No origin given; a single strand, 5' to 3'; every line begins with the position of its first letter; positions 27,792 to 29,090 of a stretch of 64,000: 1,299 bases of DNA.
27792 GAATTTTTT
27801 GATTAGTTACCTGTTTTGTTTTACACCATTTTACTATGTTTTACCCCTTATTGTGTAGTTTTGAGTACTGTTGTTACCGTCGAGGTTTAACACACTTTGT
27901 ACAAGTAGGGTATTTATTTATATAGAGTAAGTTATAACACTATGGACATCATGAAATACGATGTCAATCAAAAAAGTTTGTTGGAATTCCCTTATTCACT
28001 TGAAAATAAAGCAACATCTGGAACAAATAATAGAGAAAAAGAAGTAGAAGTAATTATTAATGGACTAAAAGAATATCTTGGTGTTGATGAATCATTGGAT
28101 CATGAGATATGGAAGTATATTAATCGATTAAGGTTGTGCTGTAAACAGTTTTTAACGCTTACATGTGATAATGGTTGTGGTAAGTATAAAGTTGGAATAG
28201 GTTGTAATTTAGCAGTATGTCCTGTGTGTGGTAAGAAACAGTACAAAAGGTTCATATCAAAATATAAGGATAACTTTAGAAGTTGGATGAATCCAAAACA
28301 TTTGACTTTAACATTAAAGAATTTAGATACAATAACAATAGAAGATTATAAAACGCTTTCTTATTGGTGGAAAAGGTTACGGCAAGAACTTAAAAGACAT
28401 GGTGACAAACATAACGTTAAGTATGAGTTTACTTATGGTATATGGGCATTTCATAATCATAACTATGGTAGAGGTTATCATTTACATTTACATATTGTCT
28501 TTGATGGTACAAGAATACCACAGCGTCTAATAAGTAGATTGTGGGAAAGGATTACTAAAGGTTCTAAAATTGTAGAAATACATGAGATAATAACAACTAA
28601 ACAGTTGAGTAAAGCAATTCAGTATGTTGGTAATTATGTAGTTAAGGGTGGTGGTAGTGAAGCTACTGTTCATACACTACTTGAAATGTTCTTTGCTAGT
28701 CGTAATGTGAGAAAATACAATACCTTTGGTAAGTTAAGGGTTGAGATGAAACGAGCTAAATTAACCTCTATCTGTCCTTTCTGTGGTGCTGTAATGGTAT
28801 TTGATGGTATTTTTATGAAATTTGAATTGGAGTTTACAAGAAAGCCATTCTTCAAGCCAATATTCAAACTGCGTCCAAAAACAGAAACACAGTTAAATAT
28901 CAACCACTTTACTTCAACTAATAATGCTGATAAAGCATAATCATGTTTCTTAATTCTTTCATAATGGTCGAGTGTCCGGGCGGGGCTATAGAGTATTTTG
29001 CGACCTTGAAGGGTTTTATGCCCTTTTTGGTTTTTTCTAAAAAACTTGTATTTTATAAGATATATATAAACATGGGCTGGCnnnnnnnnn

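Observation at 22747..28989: Integrated ~6.2-kb integrase + rolling-circle Rep element using the tRNA 3' exon as att site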

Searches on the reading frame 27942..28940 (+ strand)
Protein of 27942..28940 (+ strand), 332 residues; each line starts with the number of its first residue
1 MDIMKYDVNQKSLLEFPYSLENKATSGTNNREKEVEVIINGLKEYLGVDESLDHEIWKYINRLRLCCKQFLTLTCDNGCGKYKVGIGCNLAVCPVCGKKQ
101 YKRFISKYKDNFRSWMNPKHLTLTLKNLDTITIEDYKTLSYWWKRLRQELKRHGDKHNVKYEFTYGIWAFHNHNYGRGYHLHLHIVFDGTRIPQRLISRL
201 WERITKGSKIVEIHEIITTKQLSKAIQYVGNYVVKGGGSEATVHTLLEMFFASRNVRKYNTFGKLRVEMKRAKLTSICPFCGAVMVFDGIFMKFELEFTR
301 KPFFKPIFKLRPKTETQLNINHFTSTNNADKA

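Call 7: search_protein_families(library=pfam, proteins=[window:27942-28940:+], max_evalue=0.1)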
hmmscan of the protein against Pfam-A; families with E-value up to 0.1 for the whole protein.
window:27942-28940:+ (332 aa): 8 families
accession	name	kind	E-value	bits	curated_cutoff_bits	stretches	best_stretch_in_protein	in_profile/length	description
PF23343.2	REP_ORF2-G2P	-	3.1e-05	24.6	27.8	1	120-236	3-98/99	Replication-associated protein ORF2/G2P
PF01446.23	Rep_1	-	0.00021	21.3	33.2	1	86-274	8-215/253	Replication protein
PF14319.11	Zn_Tnp_IS91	-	0.00026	21.3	26.3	1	44-125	8-90/90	Transposase zinc-binding domain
PF09723.15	Zn_ribbon_8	-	0.021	15.3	34.4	0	89-104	25-40/41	Zinc ribbon domain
PF05605.18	zf-Di19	-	0.033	14.8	27.5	0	91-106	32-47/54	Drought induced 19 protein (Di19), zinc-binding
PF09711.16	Cas_Csn2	-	0.043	14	23.7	1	2-56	28-81/181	CRISPR-associated protein (Cas_Csn2)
PF08271.17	Zn_Ribbon_TF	-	0.05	13.6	29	0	276-287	20-31/43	TFIIB zinc-binding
PF21349.2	RUBY_RBDX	-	0.074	13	26.5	0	92-100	18-26/30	Rubrerythrin, rubredoxin-like domain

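Call 8: search_protein_families(library=phrogs, proteins=[window:27942-28940:+], max_evalue=0.1)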
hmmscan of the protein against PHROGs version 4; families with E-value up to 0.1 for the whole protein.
window:27942-28940:+ (332 aa): 5 families
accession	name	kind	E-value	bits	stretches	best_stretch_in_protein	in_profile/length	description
phrog_3419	-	DNA, RNA and nucleotide metabolism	0.00041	21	1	100-237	87-213/289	rolling circle DNA replication initiation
phrog_3584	-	DNA, RNA and nucleotide metabolism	0.00056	20.4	1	98-257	51-192/265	replication initiation protein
phrog_5599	-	unknown function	0.011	16.7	1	68-108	9-49/60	-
phrog_26488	-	unknown function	0.02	16.1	0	53-101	10-54/104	-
phrog_4875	-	unknown function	0.023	15.8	0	71-104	11-44/77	-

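Call 13: find_homologous_proteins(query=window:27942-28940:+, max_evalue=0.001)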
Query window:27942-28940:+ (332 aa): 1 proteins with E <= 0.001 among 708 candidates.
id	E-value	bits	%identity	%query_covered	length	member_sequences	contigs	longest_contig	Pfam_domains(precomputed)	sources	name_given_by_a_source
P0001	7.1e-224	760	98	100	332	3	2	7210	PF23343.3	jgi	-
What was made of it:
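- Tried and rejected: The search with Rep returned one relative (call 13) and wrongly suggested an orphan protein.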

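Call 15: find_encoding_contigs(protein=P0001, flank=10000, max_places=10)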
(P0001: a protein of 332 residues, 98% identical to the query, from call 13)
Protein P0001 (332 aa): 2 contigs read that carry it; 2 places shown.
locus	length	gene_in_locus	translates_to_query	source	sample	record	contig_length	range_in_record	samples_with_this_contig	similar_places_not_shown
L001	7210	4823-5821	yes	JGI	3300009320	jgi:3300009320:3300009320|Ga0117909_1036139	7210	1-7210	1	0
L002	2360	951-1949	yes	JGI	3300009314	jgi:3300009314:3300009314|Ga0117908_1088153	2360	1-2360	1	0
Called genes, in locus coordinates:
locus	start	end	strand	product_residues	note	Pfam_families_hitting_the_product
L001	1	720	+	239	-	?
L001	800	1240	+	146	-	-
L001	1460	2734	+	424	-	PF00589:Phage_integrase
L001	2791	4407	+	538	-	-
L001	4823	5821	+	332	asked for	PF23343:REP_ORF2-G2P (faint)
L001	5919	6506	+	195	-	-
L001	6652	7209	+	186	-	?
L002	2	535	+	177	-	?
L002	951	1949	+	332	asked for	PF23343:REP_ORF2-G2P (faint)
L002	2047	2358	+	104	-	?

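Call 25: search_solved_structures(query=window:27942-28940:+, max_evalue=10, show_alignments=2)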
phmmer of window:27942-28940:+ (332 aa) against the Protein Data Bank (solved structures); distinct sequences matched with E-value up to 10: 1.
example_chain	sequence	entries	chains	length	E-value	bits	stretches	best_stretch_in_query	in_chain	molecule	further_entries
2pxx_A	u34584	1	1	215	2.9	10.3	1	161-192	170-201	Uncharacterized protein MGC2408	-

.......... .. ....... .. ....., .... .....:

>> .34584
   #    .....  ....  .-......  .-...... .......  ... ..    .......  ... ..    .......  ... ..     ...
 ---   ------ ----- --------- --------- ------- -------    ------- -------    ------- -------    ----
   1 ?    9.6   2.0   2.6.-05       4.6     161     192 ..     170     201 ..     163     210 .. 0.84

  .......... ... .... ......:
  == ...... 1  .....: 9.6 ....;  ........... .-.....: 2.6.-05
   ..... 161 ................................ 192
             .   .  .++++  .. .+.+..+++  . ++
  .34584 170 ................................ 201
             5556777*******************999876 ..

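Call 33: predict_structure(protein=window:27942-28940:+)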
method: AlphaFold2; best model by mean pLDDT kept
length: 332 residues; sequences in the alignment: 1
mean_pLDDT: 37.0   pTM: 0.24
mean pLDDT of the five models: 37.0, 36.8, 31.8, 31.5, 29.1
residues with pLDDT >= 90: 0; 70-90: 0; 50-70: 43; < 50: 289
segments of 3 or more residues with pLDDT < 50: 1-35, 44-48, 66-138, 158-332
pLDDT, mean of each block of 10 residues (from residue 1): 24 32 33 50 49 54 48 36 40 40 36 26 34 46 56 54 37 30 40 46 42 30 29 27 32 26 33 34 33 36 28 31 32 29
secondary structure, 60 per line:
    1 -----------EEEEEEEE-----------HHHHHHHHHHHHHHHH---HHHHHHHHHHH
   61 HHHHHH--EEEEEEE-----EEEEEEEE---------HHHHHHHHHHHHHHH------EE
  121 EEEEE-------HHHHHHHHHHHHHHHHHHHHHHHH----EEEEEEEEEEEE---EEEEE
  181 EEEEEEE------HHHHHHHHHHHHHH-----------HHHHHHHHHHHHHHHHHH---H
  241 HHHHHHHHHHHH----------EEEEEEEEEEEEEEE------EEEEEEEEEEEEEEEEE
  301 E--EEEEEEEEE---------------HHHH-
elements in order: E12-19 H31-46 H50-66 E69-75 E81-88 H98-112 E119-125 H133-156 E161-172 E176-187 H194-207 H219-236 H240-252 E263-277 E284-301 E304-312 H328-331
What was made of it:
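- Tried and rejected: The Rep model without an alignment was useless (pLDDT 37, call 33).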

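Call 39: search_protein_representatives(protein=window:27942-28940:+)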
Query: 332 residues. Proteins with E-value up to 0.001 (for the whole library): 1801; up to 1e-10: 209; up to 1e-30: 5. The best 150 are listed.
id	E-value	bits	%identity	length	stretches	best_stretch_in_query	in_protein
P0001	2.3e-224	760.2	98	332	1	1-332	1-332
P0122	2.5e-53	197.9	39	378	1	60-311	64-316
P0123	4.4e-38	147.8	36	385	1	40-289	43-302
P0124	8.0e-35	137.1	37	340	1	55-285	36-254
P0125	1.7e-34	136.0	36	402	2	173-287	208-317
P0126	7.3e-30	120.8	35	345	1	60-295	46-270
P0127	7.9e-28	114.1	34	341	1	65-285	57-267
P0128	1.2e-22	97.1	35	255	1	101-283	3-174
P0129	5.0e-21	91.7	34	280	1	69-284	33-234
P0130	1.2e-19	87.2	35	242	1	77-216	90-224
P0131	1.5e-19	86.8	29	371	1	63-283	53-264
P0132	1.3e-18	83.8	32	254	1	59-288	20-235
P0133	2.6e-18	82.8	33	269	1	66-284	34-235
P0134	3.0e-18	82.6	33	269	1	68-298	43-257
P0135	4.3e-18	82.1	31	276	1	77-289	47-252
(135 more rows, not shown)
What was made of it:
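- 1,801 relatives were found at E <= 0.001 (call 39).
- Tried and rejected: The exhaustive search found 1,801 (call 39).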

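Call 45: search_protein_families(library=pfam, alignment_id=A2, max_evalue=0.01)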
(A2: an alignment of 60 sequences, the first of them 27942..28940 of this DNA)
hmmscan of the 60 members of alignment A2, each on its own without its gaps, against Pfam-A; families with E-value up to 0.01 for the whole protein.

A. member 1, window:27942-28940:+ (332 aa): 3 families
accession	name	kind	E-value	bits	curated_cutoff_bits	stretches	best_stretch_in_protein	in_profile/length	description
PF23343.2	REP_ORF2-G2P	-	3.1e-05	24.6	27.8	1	120-236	3-98/99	Replication-associated protein ORF2/G2P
PF01446.23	Rep_1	-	0.00021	21.3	33.2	1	86-274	8-215/253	Replication protein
PF14319.11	Zn_Tnp_IS91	-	0.00026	21.3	26.3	1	44-125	8-90/90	Transposase zinc-binding domain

B. families by the number of members that match (of 60 scanned): 23 families
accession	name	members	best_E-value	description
PF01446.23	Rep_1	56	2.6e-21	Replication protein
PF14319.11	Zn_Tnp_IS91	53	2.1e-10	Transposase zinc-binding domain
PF23343.2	REP_ORF2-G2P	47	4.8e-09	Replication-associated protein ORF2/G2P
PF09723.15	Zn_ribbon_8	9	2.4e-05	Zinc ribbon domain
PF01155.25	HypA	4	0.0017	Hydrogenase/urease nickel incorporation, metallochaperone, hypA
PF23470.1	Zn_ribbon_PF0610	2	2e-05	PF0610 rubredoxin-like zinc beta-ribbon domain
PF23458.2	DUF7130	2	9e-05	Domain of unknown function (DUF7130)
PF07282.18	Cas12f1-like_TNB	2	0.0024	Cas12f1-like, TNB domain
PF04986.18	Y2_Tnp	1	0.00066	Putative transposase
PF09845.14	OapC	1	0.0011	Origin-associated protein OapC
PF07754.17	HVO_2753_ZBP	1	0.0015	Small zinc finger protein HVO_2753-like, Zn-binding pocket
PF09297.16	Zn_ribbon_NUD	1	0.0017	NADH pyrophosphatase zinc ribbon domain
PF17283.8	Zn_ribbon_SprT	1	0.0019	SprT-like zinc ribbon domain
PF09788.14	Tmemb_55A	1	0.0043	Transmembrane protein 55A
PF09855.14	Zn_ribbon_13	1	0.0043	Nucleic-acid-binding protein containing Zn-ribbon domain (DUF2082)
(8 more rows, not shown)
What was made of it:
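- On Rep_1 (PF01446) plasmid initiators: 56 of 60 relatives match at E <= 0.01, the best at 2.6e-21 (call 45).
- On IS91-family transposase: 1 of 60 relatives matches (call 45).
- Closest known: Rep_1. Same: 56 of 60 relatives match PF01446 (call 45).
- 56 of 60 relatives match Rep_1 and 53 of 60 match the IS91 zinc domain (call 45). The N-terminal zinc domain matches Zn_Tnp_IS91 in 53 of 60 relatives (call 45).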

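Call 46: search_solved_structures(query=A2, max_evalue=10, show_alignments=3)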
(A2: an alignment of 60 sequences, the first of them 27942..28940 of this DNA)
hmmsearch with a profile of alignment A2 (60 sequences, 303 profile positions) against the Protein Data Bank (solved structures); distinct sequences matched with E-value up to 10: 17.
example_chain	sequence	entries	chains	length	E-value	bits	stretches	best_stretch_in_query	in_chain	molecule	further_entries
5g3z_A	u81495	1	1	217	0.0015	21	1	199-275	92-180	ADENYLATE KINSE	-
4qbi_A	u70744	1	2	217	0.028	16.8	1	199-275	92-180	Adenylate kinase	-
3qqc_A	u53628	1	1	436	0.072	15.5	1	236-266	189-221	DNA-directed RNA polymerase subunit b, DNA-directed RNA polymerase subunit a', DNA-directe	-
4qbh_A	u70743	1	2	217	0.11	14.9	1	200-275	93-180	Adenylate kinase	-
5g3y_A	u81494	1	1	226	0.12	14.7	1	218-269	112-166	ADENYLATE KINSE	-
7pwg_p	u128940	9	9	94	0.29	13.5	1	45-96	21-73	Ribosomal protein L37a | 60S ribosomal protein eL43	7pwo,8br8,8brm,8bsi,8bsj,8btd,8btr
2k5c_A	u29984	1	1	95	0.4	13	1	227-266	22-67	uncharacterized protein PF0385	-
2hjh_A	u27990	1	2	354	0.43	12.9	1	45-99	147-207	NAD-dependent histone deacetylase SIR2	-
4iao_A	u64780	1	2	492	0.55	12.6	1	45-99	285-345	NAD-dependent histone deacetylase SIR2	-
8uzp_M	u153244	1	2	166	0.61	12.4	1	120-164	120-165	stem_mimetic_01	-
8t3t_K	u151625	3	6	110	0.88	11.9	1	29-109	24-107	E3 ubiquitin-protein ligase BRE1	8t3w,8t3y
5i5g_A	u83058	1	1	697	1.5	11.1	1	89-136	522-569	Transketolase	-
8uxz_D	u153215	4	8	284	1.8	10.9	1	58-99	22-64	Acetyl-coenzyme A carboxylase carboxyl transferase subunit beta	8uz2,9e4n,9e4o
2f9y_B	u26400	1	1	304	2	10.7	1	58-99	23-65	Acetyl-coenzyme A carboxylase carboxyl transferase subunit beta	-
2x3g_A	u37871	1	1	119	2.7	10.3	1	122-215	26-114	SIRV1 HYPOTHETICAL PROTEIN ORF119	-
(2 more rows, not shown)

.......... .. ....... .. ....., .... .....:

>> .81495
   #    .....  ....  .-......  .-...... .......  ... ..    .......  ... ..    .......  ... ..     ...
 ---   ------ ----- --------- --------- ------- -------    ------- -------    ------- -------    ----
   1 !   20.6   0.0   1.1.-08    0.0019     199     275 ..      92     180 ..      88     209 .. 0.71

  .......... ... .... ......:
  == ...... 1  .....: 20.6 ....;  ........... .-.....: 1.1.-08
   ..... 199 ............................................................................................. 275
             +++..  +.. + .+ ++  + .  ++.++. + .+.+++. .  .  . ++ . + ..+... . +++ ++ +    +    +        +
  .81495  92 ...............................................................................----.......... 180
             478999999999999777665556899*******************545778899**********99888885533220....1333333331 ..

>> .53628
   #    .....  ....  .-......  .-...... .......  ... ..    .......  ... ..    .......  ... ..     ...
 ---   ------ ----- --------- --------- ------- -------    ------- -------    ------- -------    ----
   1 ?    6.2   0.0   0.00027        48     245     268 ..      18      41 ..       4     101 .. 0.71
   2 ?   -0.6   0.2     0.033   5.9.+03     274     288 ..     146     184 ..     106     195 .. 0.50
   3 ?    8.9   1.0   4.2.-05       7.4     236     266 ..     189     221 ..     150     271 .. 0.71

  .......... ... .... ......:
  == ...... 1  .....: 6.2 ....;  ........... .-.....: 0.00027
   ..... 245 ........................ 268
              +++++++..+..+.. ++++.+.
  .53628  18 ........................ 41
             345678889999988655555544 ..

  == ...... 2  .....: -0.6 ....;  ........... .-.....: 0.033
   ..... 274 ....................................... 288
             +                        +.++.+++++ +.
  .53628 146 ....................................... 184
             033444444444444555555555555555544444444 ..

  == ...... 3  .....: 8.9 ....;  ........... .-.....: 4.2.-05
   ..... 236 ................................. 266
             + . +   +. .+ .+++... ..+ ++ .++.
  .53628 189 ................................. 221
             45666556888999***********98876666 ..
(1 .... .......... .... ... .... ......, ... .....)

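Call 48: find_related_loci(query=window:27942-28940:+, collection=metagenome_contigs, flank=10000)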
Query window:27942-28940:+ (332 aa) in metagenome_contigs; peptide patterns used: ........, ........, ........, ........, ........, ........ (x = any residue, [..] = any of these).
58 stretches matched a pattern, but none encodes a relative of the query by tblastn (E <= 1e-3).

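Call 53: predict_structure(alignment_id=A2)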
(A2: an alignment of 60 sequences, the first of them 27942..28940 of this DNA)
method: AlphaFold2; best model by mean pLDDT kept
length: 332 residues; sequences in the alignment: 60
mean_pLDDT: 81.7   pTM: 0.76
mean pLDDT of the five models: 81.7, 80.4, 80.3, 79.4, 79.3
residues with pLDDT >= 90: 217; 70-90: 35; 50-70: 22; < 50: 58
segments of 3 or more residues with pLDDT < 50: 1-25, 294-300, 302-307, 315-332
pLDDT, mean of each block of 10 residues (from residue 1): 36 35 53 91 84 81 93 93 92 91 91 95 97 97 98 98 96 94 97 98 97 97 93 72 91 94 92 86 85 49 48 48 43 44
secondary structure, 60 per line:
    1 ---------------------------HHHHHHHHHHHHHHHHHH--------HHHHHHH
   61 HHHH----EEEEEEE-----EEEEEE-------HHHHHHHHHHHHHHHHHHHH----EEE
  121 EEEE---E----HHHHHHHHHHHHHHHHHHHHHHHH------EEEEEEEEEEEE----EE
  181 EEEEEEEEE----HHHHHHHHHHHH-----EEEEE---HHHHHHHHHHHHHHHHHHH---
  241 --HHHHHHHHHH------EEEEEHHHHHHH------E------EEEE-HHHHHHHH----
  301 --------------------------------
elements in order: H28-45 H54-64 E69-75 E81-86 H94-113 E118-124 H133-156 E163-174 E179-189 H194-205 E211-215 H219-237 H243-252 E259-263 H264-270 E284-287 H289-296
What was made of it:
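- On HUH endonuclease superfamily: The model has pLDDT 81.7 (call 53).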

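Call 59: fold_search(model_id=the predicted structure, library=viral)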
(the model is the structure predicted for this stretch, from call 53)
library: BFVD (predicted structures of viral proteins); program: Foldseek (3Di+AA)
matches with E <= 10: 1336; with E <= 0.001: 230
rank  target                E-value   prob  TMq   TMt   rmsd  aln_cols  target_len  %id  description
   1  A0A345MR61            3.4e-10  1.00  0.52  0.50   6.7       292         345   17  (no name in the UniProt tables at hand)
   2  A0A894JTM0            5.1e-10  1.00  0.51  0.58   5.4       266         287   18  (no name in the UniProt tables at hand)
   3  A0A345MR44            1.3e-08  1.00  0.47  0.41   7.4       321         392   14  (no name in the UniProt tables at hand)
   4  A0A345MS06            1.3e-08  1.00  0.46  0.38   8.2       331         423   11  (no name in the UniProt tables at hand)
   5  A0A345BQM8            4.2e-08  1.00  0.41  0.52   9.7       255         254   15  (no name in the UniProt tables at hand)
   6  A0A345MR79            6.2e-08  1.00  0.45  0.40  10.6       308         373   16  (no name in the UniProt tables at hand)
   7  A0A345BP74            1.4e-07  1.00  0.39  0.29  16.2       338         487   16  (no name in the UniProt tables at hand)
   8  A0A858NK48            1.6e-07  1.00  0.36  0.45   6.3       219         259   15  (no name in the UniProt tables at hand)
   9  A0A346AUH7            2.3e-07  1.00  0.38  0.41   5.8       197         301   17  (no name in the UniProt tables at hand)
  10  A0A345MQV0            3.8e-07  1.00  0.34  0.41   6.2       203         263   17  (no name in the UniProt tables at hand)
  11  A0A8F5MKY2            4.0e-07  1.00  0.36  0.44   6.0       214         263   14  Replication initiator protein [Microvirus mar14]
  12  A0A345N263            4.2e-07  1.00  0.35  0.38   8.8       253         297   17  (no name in the UniProt tables at hand)
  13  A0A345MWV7            5.6e-07  1.00  0.33  0.37   8.9       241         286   14  (no name in the UniProt tables at hand)
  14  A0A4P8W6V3            6.0e-07  1.00  0.37  0.41   6.2       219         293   18  (no name in the UniProt tables at hand)
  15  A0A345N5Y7            6.3e-07  1.00  0.36  0.42   4.2       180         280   16  (no name in the UniProt tables at hand)
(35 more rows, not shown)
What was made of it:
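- Rep's predicted structure matches microvirus Reps and an HRPV-1 protein (call 59).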

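Call 73: search_dna_similar(query=window:27942-28940:+, collection=phages, mode=protein, max_evalue=0.01, max_rows=20)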
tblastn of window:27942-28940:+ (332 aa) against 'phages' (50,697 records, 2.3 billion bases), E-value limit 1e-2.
No match.

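Call 74: search_dna_similar(query=window:27942-28940:+, collection=plasmids, mode=protein, max_evalue=0.01, max_rows=20)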
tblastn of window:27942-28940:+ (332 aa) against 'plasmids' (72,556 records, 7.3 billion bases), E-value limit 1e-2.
Records with a match: 5; places in all: 5; records where one place covers at least 80% of the query: 0.
Best place of each record, by identity: <60% 5.
By first word of the organism name: Pseudomonas 2; Xanthomonas 1; Methylophaga 1; Cobetia 1.
By predicted mobility (MOB-suite, as given by PLSDB): non-mobilizable 5.
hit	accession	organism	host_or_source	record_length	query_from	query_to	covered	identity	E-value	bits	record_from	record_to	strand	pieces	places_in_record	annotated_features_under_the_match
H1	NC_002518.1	Pseudomonas putida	-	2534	92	266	53%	27.3%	4e-3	46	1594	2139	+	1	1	protein rep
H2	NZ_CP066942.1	Xanthomonas campestris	Brassica oleracea var. gemmifera,Cell ...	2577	88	265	54%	23.0%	7e-5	52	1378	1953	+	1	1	protein rep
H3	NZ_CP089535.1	Pseudomonas veronii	single cell,former landfill site for ...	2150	92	235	43%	28.2%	1e-3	48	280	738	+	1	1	protein rep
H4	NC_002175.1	Methylophaga thalassica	-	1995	93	235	43%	26.8%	2e-5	53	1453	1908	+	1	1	none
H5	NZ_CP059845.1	Cobetia sp. 4B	Heterostera chilensis,Plant ...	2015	92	216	38%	25.2%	6e-4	49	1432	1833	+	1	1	none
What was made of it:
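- Closest known: Rep_1. Same: There is weak tblastn similarity to the Rep of 2-2.6-kb plasmids (call 74).
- It is weakly similar (23-28%) to the Rep of 2-2.6-kb bacterial plasmids (call 74).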
